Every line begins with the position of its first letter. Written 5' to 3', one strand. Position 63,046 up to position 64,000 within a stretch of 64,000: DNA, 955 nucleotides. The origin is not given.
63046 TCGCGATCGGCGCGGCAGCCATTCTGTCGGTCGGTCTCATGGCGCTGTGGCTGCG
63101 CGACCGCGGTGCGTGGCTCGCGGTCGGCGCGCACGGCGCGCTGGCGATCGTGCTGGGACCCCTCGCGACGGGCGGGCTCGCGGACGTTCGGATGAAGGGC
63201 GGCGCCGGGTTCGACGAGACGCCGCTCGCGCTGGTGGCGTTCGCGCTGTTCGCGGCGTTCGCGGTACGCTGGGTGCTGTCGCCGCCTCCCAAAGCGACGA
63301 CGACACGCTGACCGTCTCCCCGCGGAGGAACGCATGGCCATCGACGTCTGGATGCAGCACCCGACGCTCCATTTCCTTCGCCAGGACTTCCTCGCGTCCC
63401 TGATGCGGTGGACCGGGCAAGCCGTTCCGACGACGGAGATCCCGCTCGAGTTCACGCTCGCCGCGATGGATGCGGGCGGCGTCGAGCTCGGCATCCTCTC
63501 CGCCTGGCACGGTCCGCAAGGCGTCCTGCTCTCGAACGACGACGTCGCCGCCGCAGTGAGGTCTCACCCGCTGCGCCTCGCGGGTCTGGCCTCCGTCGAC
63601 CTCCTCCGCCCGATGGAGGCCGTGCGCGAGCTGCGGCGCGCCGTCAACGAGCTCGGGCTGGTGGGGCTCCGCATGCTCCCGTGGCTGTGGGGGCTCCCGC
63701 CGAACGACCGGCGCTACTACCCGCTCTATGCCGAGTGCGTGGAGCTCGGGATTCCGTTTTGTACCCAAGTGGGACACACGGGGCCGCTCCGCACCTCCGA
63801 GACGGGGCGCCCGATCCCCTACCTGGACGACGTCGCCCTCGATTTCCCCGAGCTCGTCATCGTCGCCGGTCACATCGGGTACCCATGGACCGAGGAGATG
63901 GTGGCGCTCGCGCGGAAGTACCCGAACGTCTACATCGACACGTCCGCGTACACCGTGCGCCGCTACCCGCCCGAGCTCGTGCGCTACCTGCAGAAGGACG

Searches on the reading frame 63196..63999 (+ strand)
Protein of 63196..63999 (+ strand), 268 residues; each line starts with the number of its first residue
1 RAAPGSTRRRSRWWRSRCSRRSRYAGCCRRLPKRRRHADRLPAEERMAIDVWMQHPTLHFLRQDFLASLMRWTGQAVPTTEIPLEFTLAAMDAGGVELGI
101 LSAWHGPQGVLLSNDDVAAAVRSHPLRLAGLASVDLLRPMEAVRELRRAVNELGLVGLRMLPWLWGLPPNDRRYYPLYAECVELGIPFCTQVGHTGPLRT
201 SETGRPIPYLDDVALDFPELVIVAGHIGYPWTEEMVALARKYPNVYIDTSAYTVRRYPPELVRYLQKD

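Call 89: search_protein_families(library=pfam, proteins=[window:63196-63999:+], max_evalue=0.001)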
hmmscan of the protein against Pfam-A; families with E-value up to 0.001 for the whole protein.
window:63196-63999:+ (268 aa): 1 family
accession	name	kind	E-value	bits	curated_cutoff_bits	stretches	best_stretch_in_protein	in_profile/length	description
PF04909.20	Amidohydro_2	-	8.4e-32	111.5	26.4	1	83-253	35-213/289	Amidohydrolase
